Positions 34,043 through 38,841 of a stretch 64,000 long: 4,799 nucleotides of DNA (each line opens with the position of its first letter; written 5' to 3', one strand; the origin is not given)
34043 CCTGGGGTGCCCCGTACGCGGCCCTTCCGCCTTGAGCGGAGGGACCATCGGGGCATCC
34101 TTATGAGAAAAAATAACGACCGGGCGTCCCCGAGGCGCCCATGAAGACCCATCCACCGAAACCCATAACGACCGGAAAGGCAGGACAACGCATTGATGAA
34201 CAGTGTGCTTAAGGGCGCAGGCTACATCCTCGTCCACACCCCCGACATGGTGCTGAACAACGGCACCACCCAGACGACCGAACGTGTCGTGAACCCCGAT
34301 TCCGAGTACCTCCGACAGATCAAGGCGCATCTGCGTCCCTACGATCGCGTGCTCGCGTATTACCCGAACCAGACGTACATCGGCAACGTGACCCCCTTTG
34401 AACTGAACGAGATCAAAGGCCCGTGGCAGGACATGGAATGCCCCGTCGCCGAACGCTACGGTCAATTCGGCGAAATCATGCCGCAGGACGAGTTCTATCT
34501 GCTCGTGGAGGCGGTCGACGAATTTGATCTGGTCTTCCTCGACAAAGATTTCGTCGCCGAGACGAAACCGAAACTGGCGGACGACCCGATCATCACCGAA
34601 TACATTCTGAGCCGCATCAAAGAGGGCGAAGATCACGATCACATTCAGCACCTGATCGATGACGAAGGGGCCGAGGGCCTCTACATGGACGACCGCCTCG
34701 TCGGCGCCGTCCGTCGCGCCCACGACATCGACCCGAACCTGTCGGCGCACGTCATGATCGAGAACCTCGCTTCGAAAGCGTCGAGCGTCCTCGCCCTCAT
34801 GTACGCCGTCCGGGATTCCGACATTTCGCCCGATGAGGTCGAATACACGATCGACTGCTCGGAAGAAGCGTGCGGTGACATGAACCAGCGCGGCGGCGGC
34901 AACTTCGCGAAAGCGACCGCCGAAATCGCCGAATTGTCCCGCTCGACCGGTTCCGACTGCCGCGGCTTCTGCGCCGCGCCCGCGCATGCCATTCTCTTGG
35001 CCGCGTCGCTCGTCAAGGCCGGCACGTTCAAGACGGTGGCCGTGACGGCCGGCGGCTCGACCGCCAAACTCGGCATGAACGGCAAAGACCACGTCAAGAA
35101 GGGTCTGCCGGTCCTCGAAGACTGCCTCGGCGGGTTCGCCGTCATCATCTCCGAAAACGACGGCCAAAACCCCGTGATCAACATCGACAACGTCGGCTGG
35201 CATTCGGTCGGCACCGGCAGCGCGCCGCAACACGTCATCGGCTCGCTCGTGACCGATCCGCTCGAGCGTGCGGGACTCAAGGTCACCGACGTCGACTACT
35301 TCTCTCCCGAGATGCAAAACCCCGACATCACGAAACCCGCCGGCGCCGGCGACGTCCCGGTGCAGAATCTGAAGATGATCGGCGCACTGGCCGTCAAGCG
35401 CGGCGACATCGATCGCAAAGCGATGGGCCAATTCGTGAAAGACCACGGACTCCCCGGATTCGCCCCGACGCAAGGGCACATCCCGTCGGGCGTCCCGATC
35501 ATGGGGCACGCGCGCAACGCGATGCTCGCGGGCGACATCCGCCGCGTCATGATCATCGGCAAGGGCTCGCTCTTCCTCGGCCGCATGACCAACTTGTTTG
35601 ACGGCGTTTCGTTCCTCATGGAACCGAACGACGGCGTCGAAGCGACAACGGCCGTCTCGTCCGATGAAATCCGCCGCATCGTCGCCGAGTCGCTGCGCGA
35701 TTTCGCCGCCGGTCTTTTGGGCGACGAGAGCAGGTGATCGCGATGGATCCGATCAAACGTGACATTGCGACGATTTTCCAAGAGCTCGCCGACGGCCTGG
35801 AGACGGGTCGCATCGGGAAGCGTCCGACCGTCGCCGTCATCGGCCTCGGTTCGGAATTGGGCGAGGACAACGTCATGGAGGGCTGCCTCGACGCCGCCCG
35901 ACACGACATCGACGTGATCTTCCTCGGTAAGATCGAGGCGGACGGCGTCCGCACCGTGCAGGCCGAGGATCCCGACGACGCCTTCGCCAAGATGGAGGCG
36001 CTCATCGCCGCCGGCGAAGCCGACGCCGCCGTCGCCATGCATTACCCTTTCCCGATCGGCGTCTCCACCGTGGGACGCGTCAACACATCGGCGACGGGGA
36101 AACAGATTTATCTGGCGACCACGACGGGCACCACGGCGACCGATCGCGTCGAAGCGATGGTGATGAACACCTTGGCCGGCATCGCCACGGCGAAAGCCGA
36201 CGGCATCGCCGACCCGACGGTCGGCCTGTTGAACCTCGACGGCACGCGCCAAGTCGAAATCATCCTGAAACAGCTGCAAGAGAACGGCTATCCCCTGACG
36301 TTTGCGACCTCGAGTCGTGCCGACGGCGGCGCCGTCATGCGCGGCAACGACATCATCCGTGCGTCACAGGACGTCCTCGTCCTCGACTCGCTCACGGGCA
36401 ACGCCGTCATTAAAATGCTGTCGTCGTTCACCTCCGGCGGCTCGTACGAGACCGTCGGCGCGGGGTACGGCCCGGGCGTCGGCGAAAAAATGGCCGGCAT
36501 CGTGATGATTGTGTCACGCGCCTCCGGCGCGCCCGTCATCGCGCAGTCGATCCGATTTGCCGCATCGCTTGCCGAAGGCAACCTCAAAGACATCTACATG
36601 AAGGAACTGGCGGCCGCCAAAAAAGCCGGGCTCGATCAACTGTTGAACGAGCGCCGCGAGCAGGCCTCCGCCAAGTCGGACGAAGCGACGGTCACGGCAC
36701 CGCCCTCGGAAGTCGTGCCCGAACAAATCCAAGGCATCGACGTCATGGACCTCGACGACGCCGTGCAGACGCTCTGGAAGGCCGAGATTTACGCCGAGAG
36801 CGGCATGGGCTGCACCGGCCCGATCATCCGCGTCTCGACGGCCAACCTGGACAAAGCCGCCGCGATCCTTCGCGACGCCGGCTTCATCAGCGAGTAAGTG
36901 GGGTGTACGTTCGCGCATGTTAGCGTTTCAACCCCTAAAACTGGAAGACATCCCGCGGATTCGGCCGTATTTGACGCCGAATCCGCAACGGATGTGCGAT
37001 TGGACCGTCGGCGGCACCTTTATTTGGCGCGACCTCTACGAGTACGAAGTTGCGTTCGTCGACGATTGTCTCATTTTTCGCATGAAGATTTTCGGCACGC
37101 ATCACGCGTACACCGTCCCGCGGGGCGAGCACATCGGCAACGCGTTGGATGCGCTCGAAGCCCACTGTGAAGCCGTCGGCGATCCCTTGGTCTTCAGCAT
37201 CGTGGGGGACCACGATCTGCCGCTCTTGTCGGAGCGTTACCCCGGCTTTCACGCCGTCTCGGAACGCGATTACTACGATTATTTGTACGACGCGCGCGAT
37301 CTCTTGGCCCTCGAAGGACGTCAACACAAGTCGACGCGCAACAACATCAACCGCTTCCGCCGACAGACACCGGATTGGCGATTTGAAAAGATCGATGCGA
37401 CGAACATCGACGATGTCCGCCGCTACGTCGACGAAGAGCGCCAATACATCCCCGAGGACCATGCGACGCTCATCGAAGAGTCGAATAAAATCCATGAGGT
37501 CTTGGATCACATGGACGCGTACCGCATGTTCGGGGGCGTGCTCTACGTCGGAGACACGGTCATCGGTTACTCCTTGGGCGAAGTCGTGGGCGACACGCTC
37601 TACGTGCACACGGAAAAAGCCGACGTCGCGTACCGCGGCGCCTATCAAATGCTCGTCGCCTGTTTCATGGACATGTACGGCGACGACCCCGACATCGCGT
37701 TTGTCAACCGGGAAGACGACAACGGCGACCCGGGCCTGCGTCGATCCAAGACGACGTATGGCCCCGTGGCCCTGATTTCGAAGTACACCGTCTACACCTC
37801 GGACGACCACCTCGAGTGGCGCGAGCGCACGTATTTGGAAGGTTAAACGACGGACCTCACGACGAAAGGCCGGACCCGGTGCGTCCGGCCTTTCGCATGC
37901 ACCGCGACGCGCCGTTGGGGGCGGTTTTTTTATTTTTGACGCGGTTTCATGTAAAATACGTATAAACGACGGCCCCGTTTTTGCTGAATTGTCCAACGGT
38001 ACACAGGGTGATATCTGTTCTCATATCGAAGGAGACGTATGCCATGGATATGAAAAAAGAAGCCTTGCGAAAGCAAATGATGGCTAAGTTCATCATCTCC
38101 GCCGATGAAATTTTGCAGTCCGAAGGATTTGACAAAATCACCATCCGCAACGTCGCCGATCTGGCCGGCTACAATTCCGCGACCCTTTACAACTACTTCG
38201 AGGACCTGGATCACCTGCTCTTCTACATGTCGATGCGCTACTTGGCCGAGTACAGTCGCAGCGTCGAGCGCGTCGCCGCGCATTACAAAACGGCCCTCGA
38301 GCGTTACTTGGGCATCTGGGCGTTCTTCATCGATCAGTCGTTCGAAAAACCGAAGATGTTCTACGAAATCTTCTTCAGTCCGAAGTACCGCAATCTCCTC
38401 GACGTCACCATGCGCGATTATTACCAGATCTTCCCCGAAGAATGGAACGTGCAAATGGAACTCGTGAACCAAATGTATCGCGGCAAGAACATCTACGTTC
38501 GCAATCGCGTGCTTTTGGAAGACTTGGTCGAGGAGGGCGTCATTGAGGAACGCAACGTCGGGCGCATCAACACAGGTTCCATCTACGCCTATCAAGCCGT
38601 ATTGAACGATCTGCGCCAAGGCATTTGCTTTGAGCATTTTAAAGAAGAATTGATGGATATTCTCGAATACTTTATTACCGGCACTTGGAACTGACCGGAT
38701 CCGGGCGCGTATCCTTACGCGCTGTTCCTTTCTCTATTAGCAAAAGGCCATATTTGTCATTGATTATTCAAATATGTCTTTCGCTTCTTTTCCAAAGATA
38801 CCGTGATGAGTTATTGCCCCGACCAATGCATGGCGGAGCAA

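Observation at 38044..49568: Second GrdE/GrdB-type selenoprotein reductase wired to an Opp-type importer and two amidohydrolases: candidate new Stickland-like acceptor pathway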

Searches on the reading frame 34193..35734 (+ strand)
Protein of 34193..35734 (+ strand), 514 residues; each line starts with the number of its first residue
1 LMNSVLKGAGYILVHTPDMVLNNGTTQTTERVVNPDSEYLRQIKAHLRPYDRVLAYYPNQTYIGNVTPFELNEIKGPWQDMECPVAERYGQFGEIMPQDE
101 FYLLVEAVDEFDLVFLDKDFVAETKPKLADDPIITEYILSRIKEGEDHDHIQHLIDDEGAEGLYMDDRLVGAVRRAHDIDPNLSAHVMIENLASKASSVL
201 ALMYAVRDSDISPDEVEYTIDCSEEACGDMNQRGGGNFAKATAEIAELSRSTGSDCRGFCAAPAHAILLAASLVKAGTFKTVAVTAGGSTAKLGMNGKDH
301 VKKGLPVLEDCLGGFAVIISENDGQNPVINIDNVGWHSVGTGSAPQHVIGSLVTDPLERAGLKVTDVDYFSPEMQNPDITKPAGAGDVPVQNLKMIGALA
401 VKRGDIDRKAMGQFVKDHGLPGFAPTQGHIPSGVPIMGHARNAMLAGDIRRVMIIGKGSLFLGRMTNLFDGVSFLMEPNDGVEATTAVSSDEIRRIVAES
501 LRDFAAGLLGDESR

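Call 14: search_protein_families(library=ncbifam, max_evalue=1e-10, proteins=[window:34193-35734:+])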
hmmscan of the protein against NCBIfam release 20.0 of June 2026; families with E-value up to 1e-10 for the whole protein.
window:34193-35734:+ (514 aa): 1 family
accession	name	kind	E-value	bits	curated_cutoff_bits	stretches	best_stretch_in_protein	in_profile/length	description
NF040746.1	reduct_C_beta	equivalog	2.1e-231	768.5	450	1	4-479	1-476/477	glycine/sarcosine/betaine reductase complex component C subunit beta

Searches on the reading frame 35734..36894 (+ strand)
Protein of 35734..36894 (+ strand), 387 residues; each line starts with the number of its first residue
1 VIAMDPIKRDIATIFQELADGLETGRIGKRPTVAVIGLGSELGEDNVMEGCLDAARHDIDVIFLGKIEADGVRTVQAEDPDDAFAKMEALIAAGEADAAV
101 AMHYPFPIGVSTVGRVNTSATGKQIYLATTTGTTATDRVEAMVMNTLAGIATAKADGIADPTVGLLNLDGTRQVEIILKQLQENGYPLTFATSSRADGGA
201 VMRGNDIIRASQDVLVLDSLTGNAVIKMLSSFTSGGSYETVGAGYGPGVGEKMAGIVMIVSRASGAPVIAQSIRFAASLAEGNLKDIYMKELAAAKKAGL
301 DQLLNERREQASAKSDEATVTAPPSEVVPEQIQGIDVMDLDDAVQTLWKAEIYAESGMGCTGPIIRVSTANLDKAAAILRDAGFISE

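Call 14: search_protein_families(library=ncbifam, max_evalue=1e-10, proteins=[window:35734-36894:+])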
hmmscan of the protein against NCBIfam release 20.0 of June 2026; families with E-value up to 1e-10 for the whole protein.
window:35734-36894:+ (387 aa): 1 family
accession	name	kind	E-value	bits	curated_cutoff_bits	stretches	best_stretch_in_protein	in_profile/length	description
NF040747.1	reduct_C_alpha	equivalog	3.3e-155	516.8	350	1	8-385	2-380/380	glycine/sarcosine/betaine reductase complex component C subunit alpha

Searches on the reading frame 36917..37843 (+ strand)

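Call 14: search_protein_families(library=ncbifam, max_evalue=1e-10, proteins=[window:36917-37843:+])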
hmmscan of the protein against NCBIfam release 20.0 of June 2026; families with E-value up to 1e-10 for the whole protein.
window:36917-37843:+ (309 aa): 0 families

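Call 45: search_protein_families(library=pfam, max_evalue=0.00001, proteins=[window:36917-37843:+])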
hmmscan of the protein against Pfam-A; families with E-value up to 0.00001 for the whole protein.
window:36917-37843:+ (309 aa): 1 family
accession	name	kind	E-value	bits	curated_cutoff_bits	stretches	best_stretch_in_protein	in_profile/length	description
PF09924.15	LPG_synthase_C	-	2.4e-34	119.2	27.5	1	27-293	9-298/298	Phosphatidylglycerol lysyltransferase, C-terminal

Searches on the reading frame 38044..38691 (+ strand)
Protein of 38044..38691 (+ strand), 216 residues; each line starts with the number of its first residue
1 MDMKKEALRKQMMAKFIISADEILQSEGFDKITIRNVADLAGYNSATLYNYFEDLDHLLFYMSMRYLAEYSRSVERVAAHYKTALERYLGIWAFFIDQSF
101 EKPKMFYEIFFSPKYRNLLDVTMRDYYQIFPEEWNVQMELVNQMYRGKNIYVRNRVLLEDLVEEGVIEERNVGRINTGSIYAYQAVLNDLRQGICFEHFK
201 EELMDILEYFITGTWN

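Call 9: search_protein_families(library=ncbifam, proteins=[window:38044-38691:+])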
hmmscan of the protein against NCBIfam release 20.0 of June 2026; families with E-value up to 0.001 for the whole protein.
window:38044-38691:+ (216 aa): 5 families
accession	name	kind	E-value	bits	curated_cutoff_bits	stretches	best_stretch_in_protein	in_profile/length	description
NF037937.1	septum_RefZ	equivalog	3.4e-07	30.4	180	1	16-83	4-71/195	forespore capture DNA-binding protein RefZ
TIGR03384.1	betaine_BetI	equivalog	5e-06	26.3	201.3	1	15-102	12-100/189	choline-binding transcriptional repressor BetI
NF033703.1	transcr_KstR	equivalog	2.8e-05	23.8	280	1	17-90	12-86/185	cholesterol catabolism transcriptional regulator KstR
NF001978.0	PRK00767.1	equivalog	0.00022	21.1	118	1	16-87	14-86/197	transcriptional regulator BetI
NF058643.1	TranRegCurRPseudo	equivalog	0.00086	19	300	0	20-101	16-98/193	TetR family transcriptional repressor CurR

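Call 10: search_protein_families(library=pfam, proteins=[window:38044-38691:+])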
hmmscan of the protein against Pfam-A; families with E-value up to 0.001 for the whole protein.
window:38044-38691:+ (216 aa): 1 family
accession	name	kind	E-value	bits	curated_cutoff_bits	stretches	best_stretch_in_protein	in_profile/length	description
PF00440.29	TetR_N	-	3.1e-07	30.5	24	1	20-60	5-45/47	Bacterial regulatory proteins, tetR family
